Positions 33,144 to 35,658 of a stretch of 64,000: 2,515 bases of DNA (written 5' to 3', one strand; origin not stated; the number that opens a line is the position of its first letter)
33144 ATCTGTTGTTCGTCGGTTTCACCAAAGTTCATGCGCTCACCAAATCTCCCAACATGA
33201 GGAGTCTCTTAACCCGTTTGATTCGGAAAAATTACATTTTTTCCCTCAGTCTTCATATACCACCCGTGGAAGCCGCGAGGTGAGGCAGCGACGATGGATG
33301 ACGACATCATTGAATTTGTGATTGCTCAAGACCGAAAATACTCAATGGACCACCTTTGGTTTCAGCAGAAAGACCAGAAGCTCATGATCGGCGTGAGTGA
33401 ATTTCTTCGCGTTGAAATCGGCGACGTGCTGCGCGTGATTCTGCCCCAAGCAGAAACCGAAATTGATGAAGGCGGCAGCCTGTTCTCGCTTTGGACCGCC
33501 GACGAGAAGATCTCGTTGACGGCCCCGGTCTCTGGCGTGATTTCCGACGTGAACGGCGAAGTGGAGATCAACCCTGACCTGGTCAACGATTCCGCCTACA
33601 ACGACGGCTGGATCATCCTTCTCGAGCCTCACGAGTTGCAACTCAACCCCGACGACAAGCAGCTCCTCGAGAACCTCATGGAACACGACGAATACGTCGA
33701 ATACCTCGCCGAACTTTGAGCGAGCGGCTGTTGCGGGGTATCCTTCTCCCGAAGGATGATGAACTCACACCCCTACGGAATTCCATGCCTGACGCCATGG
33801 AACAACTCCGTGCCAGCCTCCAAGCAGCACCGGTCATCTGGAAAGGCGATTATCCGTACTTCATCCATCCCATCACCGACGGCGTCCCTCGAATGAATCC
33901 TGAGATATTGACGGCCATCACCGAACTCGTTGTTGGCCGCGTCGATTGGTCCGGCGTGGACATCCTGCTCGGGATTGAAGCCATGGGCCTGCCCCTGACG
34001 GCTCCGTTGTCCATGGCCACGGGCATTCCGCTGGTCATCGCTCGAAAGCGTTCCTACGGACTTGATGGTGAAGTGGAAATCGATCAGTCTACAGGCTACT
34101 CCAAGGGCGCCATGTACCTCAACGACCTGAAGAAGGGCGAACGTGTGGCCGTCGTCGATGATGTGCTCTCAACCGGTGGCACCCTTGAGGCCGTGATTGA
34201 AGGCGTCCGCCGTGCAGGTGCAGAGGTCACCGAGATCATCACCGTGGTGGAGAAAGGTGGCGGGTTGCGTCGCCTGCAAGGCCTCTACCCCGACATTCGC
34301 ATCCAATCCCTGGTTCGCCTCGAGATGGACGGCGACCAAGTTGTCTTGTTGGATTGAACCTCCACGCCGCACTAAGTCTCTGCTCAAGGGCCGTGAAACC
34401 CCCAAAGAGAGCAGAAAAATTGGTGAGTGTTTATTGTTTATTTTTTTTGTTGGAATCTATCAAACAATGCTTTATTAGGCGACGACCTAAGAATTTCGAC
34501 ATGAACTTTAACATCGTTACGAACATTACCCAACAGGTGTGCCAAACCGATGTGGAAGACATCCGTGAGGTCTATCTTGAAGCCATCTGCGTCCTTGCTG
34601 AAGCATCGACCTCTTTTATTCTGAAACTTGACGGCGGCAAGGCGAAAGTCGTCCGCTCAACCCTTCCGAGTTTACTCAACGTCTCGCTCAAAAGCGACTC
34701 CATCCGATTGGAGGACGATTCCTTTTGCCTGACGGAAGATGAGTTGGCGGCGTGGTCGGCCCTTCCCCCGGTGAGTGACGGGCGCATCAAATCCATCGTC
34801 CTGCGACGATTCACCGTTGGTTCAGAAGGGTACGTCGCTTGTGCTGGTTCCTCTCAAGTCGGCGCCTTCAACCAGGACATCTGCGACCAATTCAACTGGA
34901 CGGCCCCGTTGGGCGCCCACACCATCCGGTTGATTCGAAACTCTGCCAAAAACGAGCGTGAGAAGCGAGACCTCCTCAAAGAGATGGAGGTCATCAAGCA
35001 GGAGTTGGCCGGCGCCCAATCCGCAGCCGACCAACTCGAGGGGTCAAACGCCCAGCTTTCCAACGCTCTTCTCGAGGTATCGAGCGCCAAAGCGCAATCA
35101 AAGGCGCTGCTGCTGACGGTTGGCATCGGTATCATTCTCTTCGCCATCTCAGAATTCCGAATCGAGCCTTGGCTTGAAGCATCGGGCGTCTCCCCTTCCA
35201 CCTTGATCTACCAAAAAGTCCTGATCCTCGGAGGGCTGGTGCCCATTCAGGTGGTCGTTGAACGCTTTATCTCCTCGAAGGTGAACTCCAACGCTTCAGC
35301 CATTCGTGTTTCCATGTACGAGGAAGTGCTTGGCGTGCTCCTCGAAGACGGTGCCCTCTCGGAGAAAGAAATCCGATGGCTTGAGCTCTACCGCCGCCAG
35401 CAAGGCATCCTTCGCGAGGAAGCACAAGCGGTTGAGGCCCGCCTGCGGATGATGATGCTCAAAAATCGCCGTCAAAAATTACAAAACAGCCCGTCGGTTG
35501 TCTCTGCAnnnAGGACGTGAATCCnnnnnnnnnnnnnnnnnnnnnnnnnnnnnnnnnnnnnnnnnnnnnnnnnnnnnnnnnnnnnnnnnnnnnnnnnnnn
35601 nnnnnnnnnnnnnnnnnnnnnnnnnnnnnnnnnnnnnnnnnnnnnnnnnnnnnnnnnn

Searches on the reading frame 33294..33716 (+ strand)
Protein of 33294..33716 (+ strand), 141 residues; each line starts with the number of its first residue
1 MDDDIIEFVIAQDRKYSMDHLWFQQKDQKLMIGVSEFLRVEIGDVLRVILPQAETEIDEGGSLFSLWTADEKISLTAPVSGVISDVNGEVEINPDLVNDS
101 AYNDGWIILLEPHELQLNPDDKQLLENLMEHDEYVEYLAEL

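Call 14: search_protein_families(library=pfam, proteins=[window:33294-33716:+], max_evalue=0.01)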
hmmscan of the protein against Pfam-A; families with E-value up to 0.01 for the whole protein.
window:33294-33716:+ (141 aa): 1 family
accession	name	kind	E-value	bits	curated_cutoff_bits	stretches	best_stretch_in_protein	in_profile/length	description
PF01597.25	GCV_H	-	1.6e-21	76.9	22.2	1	14-139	1-120/122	Glycine cleavage H-protein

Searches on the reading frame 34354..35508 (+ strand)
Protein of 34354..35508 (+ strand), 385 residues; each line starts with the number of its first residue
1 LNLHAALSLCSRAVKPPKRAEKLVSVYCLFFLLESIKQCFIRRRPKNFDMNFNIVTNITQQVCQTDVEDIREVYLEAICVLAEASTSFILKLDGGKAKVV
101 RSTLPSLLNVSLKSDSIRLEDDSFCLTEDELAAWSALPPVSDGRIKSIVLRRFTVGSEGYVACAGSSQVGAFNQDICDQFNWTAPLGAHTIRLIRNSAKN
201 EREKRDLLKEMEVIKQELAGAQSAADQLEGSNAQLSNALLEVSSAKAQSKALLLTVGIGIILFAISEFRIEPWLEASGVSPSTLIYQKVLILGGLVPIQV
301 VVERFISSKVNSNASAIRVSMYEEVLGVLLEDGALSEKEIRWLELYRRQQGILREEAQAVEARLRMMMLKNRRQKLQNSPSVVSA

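Call 14: search_protein_families(library=pfam, proteins=[window:34354-35508:+], max_evalue=0.01)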
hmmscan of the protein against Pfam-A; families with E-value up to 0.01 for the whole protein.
window:34354-35508:+ (385 aa): 0 families

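Call 33: search_protein_families(library=pfam, proteins=[window:34501-35508:+], max_evalue=1)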
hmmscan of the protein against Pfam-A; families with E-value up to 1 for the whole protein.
window:34501-35508:+ (336 aa): 1 family
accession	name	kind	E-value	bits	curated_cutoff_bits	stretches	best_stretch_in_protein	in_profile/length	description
PF24922.1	ACBP4_C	-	0.024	15.3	31.2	1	139-198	24-83/105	Acyl-CoA-binding domain-containing protein 4-6, C-terminal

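Call 35: find_homologous_proteins(query=window:34501-35508:+)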
Query window:34501-35508:+ (336 aa): 20 proteins with E <= 0.001 among 5422 candidates.
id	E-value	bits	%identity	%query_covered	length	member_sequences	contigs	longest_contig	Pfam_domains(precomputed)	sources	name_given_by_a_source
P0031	1.1e-202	690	97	100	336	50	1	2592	-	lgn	-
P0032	7.2e-184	628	87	100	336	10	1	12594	-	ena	-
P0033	6.4e-178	608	86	98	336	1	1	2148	-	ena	-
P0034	4.8e-149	513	73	99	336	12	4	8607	-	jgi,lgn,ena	-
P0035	6.0e-148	510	72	100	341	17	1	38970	-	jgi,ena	-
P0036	8.4e-148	509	71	100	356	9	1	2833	-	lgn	-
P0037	1.3e-147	509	72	98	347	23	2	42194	-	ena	-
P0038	2.7e-147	508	73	98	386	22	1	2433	-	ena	-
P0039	2.4e-145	501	71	98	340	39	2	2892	-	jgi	-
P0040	1.9e-135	469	66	98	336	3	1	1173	-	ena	-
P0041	1.5e-133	463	65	100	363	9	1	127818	-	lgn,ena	-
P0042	1.4e-120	420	60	96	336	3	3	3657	-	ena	-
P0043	2.2e-119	416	59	99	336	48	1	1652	-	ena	-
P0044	3.0e-108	380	57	96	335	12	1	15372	-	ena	-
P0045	1.3e-102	361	69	72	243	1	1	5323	-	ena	-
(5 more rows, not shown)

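Call 48: predict_structure(alignment_id=A3)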
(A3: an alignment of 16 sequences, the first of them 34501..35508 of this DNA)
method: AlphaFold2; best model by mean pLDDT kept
length: 336 residues; sequences in the alignment: 16
mean_pLDDT: 78.6   pTM: 0.49
mean pLDDT of the five models: 78.6, 73.4, 73.3, 70.9, 69.9
residues with pLDDT >= 90: 57; 70-90: 204; 50-70: 70; < 50: 5
segments of 3 or more residues with pLDDT < 50: 333-336
pLDDT, mean of each block of 10 residues (from residue 1): 75 88 92 90 88 88 79 84 84 88 89 91 87 91 90 90 87 71 59 60 69 71 66 72 70 66 66 78 73 77 79 83 72 45
secondary structure, 60 per line:
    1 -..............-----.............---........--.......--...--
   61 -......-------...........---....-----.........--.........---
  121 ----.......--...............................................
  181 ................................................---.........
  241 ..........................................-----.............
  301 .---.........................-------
elements in order: H2-15 H21-33 E37-44 E47-53 E62-64 E75-78 H79-85 H89-92 E98-106 E109-117 H125-131 H134-228 H232-282 H288-301 H305-329

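Call 55: fold_search(model_id=the predicted structure, library=pdb)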
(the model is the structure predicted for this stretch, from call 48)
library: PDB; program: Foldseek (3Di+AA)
matches with E <= 10: 771; with E <= 0.001: 181
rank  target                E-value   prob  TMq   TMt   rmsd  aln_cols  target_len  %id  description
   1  6oza_A                2.0e-06  1.00  0.34  0.57   4.0       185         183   15  Crystal structure of the phycocyanobilin-bound GAF domain from a cyanobacterial phytochrome (released 2020-05-20)
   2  8w26                  4.8e-06  1.00  0.34  0.30   5.2       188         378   15  X-ray crystal structure of the GAF-PHY domains of SyB-Cph1 (released 2024-05-22)
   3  6ozb_B                7.2e-06  1.00  0.32  0.53   5.8       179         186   14  Crystal structure of the phycoerythrobilin-bound GAF domain from a cyanobacterial phytochrome (released 2020-05-20)
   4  6ozb_A                8.0e-06  1.00  0.32  0.53   4.3       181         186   15  Crystal structure of the phycoerythrobilin-bound GAF domain from a cyanobacterial phytochrome (released 2020-05-20)
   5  6saw_A                8.5e-06  1.00  0.35  0.38   4.8       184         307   10  Chromophore binding domain of bacteriophytochrome linked diguanylyl cyclase from Idiomarina species A28L (dimeric Pfr- (released 2019-12-11)
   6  5hsq                  9.6e-06  1.00  0.33  0.24   8.1       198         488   11  The surface engineered photosensory module (PAS-GAF-PHY) of the bacterial phytochrome Agp1 (AtBphP1) in the Pr form, chr (released 2016-08-03)
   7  6ozb_C                1.3e-05  1.00  0.32  0.52   4.2       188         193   15  Crystal structure of the phycoerythrobilin-bound GAF domain from a cyanobacterial phytochrome (released 2020-05-20)
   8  8isi_B                1.8e-05  1.00  0.37  0.16   4.9       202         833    9  Photochromobilin-free form of Arabidopsis thaliana phytochrome A - apo-AtphyA (released 2023-08-09)
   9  2ool_A                1.8e-05  1.00  0.34  0.37   6.9       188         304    9  Crystal structure of the chromophore-binding domain of an unusual bacteriophytochrome RpBphP3 from R. palustris (released 2007-07-10)
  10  8u63_A                2.7e-05  1.00  0.36  0.25   7.1       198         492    8  Cryo-EM structure of PsBphP in Pfr state, Dimer of Dimers PSM only (released 2024-08-21)
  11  6r27_B                3.1e-05  1.00  0.34  0.25   7.8       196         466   12  Crystallographic superstructure of the photosensory core module (PAS-GAF-PHY) of the bacterial phytochrome Agp1 (AtBph (released 2020-04-01)
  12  3cit_A                3.3e-05  1.00  0.32  0.62   4.6       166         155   14  Crystal structure of the GAF domain of a putative sensor histidine kinase from Pseudomonas syringae pv. tomato (released 2008-05-13)
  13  5i5l                  3.5e-05  1.00  0.35  0.25   6.3       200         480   11  The photosensory module (PAS-GAF-PHY) of the bacterial phytochrome Agp1 (AtBphP1) in the Pr form, chromophore modelled w (released 2016-08-03)
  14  9iuz_A                3.9e-05  1.00  0.35  0.26   7.1       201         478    9  Constitutively active mutant(Y276H) of Arabidopsis phytochrome B(phyB) in complex with phytochrome-interacting factor  (released 2024-10-02)
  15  3k2n_A                5.2e-05  1.00  0.36  0.62   4.6       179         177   13  The crystal structure of sigma-54-dependent transcriptional regulator domain from Chlorobium Tepidum TLS (released 2010-01-19)
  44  3hcy_A                1.2e-04  1.00  0.32  0.67   4.5       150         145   13  The crystal structure of the domain of putative two-component sensor histidine kinase protein from Sinorhizobium melil (released 2009-05-26)
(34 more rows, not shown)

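Call 84: find_related_loci(query=A3, collection=genome_contigs, flank=3000)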
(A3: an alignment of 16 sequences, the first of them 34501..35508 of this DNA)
Query A3 (336 aa) in genome_contigs; peptide patterns used: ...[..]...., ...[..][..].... (x = any residue, [..] = any of these).
33 stretches matched a pattern; 4 encode a relative of the query (tblastn E <= 1e-3); 4 distinct loci.
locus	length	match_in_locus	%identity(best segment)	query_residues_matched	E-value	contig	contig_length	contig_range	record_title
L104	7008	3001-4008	86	1-336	0e+0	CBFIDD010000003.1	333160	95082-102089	MAG: Poseidonia sp. isolate Co_bin_387_strict genome assembly, contig: Co_bin_387_strict_c3, whole genome shotgun sequen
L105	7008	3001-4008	72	1-336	4e-163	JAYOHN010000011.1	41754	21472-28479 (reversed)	MAG: Poseidonia sp. isolate 139549_S151_rosella_bins.tsv.060 NODE_735_length_41754_cov_7.820140, whole genome shotgun se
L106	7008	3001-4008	71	1-336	8e-163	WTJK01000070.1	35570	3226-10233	MAG: Methanobacteriota archaeon isolate PL36329bin_3 NODE_253_length_35570_cov_19.302605, whole genome shotgun sequence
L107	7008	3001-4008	72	1-336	3e-162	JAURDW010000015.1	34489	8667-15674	MAG: Poseidonia sp. isolate SFB_34D_50_17 NODE_15_length_34489_cov_5.373591, whole genome shotgun sequence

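Call 86: search_solved_structures(query=A3, max_evalue=5)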
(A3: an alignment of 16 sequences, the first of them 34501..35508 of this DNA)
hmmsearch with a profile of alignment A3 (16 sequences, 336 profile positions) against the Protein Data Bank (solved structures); distinct sequences matched with E-value up to 5: 4.
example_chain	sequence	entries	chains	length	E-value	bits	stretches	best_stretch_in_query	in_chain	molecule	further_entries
2frh_A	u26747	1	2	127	0.12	14.4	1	93-164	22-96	Staphylococcal accessory regulator A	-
2fnp_A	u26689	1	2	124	0.13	14.3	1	94-164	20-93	Staphylococcal accessory regulator A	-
9ilk_A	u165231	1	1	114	0.21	13.6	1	95-165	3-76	Transcriptional regulator SarA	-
9ill_A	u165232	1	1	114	0.24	13.4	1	95-164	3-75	Transcriptional regulator SarA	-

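Call 87: search_protein_families(library=padloc, proteins=[window:34501-35508:+], max_evalue=0.1)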
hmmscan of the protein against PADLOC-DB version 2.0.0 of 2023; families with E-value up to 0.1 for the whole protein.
window:34501-35508:+ (336 aa): 0 families
